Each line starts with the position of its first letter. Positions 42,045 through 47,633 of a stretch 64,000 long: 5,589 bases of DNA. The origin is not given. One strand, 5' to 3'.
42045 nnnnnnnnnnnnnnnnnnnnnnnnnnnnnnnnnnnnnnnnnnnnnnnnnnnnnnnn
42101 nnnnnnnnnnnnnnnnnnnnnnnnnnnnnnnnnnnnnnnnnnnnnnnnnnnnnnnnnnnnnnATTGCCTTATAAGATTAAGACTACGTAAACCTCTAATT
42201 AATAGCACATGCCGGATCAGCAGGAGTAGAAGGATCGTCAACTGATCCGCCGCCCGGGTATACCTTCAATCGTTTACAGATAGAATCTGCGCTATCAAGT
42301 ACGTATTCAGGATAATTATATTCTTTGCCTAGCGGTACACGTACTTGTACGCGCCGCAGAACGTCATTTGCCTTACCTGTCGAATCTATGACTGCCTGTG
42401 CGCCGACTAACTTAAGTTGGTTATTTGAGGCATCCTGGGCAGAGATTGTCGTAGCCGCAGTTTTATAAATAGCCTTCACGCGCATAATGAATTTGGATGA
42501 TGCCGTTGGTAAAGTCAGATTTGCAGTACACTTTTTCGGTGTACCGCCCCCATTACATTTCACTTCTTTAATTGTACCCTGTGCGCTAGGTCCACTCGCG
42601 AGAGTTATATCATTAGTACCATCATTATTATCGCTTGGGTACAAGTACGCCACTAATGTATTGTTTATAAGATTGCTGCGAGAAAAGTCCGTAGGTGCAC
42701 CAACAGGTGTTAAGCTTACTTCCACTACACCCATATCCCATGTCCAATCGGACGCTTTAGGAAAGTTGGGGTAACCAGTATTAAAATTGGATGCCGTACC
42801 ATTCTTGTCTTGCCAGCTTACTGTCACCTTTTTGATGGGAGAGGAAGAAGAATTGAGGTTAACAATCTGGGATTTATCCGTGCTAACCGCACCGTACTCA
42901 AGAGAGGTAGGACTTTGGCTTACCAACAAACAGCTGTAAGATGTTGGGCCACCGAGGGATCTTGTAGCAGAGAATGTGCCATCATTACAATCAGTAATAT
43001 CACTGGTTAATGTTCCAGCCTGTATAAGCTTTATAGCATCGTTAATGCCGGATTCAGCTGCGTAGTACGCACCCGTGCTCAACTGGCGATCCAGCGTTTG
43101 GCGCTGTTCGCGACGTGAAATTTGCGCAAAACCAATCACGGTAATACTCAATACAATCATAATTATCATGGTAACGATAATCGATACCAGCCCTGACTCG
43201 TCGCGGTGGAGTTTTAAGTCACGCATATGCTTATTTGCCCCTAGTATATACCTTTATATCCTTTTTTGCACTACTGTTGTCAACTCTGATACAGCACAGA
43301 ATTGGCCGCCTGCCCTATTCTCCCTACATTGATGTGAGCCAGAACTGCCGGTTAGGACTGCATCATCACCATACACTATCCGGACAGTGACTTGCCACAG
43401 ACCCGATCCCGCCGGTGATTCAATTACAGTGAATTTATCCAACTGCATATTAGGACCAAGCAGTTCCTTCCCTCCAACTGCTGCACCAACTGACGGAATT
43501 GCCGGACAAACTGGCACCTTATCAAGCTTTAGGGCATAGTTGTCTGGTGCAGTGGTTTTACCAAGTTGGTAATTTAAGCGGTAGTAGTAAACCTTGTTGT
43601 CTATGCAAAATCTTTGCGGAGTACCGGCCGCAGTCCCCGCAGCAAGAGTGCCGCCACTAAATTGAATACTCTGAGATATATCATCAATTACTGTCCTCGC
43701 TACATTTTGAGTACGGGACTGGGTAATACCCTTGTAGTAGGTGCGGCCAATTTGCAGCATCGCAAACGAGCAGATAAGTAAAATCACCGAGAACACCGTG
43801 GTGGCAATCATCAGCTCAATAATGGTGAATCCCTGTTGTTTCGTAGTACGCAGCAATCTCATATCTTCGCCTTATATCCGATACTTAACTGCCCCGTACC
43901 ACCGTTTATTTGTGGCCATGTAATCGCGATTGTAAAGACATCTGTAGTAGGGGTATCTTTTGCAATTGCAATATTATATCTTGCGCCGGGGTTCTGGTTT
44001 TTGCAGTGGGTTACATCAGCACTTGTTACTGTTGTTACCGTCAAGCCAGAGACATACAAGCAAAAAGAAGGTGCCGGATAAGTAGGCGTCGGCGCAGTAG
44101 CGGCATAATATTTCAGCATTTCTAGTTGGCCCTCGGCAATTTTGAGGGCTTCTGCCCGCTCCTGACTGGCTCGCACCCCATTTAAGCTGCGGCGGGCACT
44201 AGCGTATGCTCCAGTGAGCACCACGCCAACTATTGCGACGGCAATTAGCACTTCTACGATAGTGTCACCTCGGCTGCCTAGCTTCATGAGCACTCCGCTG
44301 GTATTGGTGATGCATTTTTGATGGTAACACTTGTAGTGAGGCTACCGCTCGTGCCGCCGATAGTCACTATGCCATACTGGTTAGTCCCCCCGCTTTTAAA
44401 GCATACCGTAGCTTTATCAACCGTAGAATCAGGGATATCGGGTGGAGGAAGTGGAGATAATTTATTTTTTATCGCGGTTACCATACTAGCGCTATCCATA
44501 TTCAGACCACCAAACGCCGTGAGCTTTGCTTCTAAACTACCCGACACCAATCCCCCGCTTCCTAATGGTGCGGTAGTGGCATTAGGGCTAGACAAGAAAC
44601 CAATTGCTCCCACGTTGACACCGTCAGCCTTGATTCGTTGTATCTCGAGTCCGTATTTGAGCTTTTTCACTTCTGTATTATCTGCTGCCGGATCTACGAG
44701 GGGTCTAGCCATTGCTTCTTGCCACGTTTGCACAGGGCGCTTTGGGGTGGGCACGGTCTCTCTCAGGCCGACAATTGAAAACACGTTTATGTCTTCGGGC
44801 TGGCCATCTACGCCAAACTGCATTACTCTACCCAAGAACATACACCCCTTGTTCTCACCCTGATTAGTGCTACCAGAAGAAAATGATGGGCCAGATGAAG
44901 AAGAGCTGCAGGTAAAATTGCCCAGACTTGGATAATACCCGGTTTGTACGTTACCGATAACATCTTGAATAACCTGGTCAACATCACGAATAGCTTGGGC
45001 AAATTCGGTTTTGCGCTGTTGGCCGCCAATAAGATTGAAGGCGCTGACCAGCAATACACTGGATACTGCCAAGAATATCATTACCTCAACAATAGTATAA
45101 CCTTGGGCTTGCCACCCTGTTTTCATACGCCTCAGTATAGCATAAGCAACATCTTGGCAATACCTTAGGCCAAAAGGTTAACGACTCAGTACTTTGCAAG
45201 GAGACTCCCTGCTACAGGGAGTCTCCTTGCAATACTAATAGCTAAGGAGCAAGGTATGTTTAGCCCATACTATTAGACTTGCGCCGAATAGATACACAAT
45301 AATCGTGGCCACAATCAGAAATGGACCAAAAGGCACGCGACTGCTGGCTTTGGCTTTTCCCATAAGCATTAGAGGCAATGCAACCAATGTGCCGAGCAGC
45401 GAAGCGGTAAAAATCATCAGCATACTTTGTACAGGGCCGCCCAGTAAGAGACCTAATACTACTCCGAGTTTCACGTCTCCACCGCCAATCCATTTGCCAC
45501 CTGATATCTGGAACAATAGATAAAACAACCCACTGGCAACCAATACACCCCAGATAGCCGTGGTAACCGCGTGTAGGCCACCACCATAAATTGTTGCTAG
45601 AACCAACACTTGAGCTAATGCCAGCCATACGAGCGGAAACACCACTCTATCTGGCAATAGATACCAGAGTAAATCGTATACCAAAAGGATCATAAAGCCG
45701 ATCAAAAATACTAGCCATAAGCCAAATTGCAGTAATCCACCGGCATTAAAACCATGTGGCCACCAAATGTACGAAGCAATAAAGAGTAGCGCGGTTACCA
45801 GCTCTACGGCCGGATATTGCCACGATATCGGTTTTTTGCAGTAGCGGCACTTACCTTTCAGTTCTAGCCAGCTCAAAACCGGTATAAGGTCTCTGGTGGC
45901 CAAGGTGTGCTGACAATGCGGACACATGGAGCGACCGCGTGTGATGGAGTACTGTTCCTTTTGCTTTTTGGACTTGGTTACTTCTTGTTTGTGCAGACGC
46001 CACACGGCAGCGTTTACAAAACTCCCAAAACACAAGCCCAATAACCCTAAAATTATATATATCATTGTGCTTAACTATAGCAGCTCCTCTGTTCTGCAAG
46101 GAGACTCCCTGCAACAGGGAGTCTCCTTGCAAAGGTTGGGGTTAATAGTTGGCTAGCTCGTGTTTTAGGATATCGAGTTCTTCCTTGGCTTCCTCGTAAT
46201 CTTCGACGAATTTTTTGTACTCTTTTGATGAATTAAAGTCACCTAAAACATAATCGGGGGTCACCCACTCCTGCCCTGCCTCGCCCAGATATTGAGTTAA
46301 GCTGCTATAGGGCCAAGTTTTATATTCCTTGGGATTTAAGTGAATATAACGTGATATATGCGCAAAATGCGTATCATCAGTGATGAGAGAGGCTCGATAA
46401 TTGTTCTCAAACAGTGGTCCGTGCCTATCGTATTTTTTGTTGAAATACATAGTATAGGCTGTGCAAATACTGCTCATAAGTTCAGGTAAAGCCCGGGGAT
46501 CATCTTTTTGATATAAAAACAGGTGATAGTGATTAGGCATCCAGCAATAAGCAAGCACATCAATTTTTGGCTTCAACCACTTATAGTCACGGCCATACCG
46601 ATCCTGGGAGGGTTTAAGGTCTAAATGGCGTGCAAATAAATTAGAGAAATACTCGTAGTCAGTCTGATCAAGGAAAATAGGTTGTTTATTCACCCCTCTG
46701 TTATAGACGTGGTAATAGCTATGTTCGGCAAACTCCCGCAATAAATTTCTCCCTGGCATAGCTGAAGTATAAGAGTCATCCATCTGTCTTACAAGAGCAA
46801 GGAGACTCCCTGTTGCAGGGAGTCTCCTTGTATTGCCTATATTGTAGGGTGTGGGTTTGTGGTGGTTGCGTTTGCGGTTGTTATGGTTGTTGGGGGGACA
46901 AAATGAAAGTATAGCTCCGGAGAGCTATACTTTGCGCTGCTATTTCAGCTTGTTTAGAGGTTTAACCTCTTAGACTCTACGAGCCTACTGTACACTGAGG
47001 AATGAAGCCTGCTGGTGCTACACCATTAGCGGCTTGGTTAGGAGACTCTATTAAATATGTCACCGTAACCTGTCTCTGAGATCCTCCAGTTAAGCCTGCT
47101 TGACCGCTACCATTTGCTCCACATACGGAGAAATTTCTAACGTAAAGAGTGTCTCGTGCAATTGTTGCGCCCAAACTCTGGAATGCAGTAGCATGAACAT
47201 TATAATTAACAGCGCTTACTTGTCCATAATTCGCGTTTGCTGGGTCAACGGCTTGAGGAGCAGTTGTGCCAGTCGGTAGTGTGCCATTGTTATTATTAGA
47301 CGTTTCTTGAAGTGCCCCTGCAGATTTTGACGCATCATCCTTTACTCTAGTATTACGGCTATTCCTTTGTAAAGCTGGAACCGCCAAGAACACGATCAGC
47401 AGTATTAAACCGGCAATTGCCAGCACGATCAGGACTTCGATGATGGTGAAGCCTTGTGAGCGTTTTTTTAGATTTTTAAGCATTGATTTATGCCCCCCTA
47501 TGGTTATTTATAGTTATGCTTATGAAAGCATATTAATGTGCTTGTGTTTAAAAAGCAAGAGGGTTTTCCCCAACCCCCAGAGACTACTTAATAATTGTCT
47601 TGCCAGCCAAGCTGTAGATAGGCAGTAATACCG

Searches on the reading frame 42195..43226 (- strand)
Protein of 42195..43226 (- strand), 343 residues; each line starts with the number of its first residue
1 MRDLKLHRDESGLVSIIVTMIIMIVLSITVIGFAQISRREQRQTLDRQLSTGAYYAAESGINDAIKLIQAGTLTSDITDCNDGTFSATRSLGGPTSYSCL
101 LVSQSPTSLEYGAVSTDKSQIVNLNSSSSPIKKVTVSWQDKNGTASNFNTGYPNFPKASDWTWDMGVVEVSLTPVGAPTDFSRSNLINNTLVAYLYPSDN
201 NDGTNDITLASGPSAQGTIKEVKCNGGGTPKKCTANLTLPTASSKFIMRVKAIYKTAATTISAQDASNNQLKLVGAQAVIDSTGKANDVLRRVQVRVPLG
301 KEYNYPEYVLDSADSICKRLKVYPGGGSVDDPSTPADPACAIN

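Call 56: search_protein_families(library=pfam, proteins=[window:42195-43226:-], max_evalue=0.01)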
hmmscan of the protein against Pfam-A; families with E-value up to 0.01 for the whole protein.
window:42195-43226:- (343 aa): 1 family
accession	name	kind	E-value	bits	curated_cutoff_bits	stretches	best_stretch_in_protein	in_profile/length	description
PF14341.11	PilX_N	-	6.6e-05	23.3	25.5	1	12-62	2-51/51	PilX N-terminal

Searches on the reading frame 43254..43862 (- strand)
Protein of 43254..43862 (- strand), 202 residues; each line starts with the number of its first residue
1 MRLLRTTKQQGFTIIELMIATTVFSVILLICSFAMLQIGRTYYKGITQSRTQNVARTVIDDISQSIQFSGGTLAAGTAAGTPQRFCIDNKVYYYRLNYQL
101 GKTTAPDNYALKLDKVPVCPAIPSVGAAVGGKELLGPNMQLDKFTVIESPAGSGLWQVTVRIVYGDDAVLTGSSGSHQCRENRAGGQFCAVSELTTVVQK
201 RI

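Call 56: search_protein_families(library=pfam, proteins=[window:43254-43862:-], max_evalue=0.01)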
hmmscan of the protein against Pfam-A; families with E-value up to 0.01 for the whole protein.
window:43254-43862:- (202 aa): 1 family
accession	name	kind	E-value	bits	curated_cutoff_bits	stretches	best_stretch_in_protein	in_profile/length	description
PF07963.17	N_methyl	-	1.5e-07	31.1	21.2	1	8-30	3-25/27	Prokaryotic N-terminal methylation motif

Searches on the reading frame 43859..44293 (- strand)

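Call 56: search_protein_families(library=pfam, proteins=[window:43859-44293:-], max_evalue=0.01)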
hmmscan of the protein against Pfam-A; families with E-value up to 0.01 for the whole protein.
window:43859-44293:- (144 aa): 1 family
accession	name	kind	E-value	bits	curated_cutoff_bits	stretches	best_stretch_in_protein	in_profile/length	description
PF07963.17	N_methyl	-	4.6e-05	23.2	21.2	1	11-30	8-27/27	Prokaryotic N-terminal methylation motif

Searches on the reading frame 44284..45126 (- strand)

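Call 56: search_protein_families(library=pfam, proteins=[window:44284-45126:-], max_evalue=0.01)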
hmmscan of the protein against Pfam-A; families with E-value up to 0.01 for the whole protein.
window:44284-45126:- (280 aa): 1 family
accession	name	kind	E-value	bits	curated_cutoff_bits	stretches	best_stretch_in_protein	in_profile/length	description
PF07963.17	N_methyl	-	0.0006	19.7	21.2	1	8-30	5-27/27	Prokaryotic N-terminal methylation motif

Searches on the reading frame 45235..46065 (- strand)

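Call 56: search_protein_families(library=pfam, proteins=[window:45235-46065:-], max_evalue=0.01)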
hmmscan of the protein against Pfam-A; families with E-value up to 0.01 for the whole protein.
window:45235-46065:- (276 aa): 2 families
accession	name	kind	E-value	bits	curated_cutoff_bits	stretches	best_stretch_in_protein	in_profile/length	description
PF06750.18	A24_N_bact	-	5.8e-31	106.8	23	1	8-100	1-82/84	Bacterial Peptidase A24 N-terminal domain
PF01478.23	Peptidase_A24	-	1.7e-10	41.7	26.5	1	119-230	2-104/104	Type IV leader peptidase family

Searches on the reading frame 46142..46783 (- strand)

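Call 56: search_protein_families(library=pfam, proteins=[window:46142-46783:-], max_evalue=0.01)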
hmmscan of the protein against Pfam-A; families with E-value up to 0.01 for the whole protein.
window:46142-46783:- (213 aa): 1 family
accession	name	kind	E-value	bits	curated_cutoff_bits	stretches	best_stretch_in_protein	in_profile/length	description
PF01797.21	Y1_Tnp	-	2.8e-06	27.9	23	1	73-148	40-119/121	Transposase IS200 like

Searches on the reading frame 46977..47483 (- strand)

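Call 56: search_protein_families(library=pfam, proteins=[window:46977-47483:-], max_evalue=0.01)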
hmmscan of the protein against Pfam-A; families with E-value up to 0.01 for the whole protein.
window:46977-47483:- (168 aa): 1 family
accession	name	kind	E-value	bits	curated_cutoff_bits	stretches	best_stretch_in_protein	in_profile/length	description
PF07963.17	N_methyl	-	5.1e-08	32.6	21.2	1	6-32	1-27/27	Prokaryotic N-terminal methylation motif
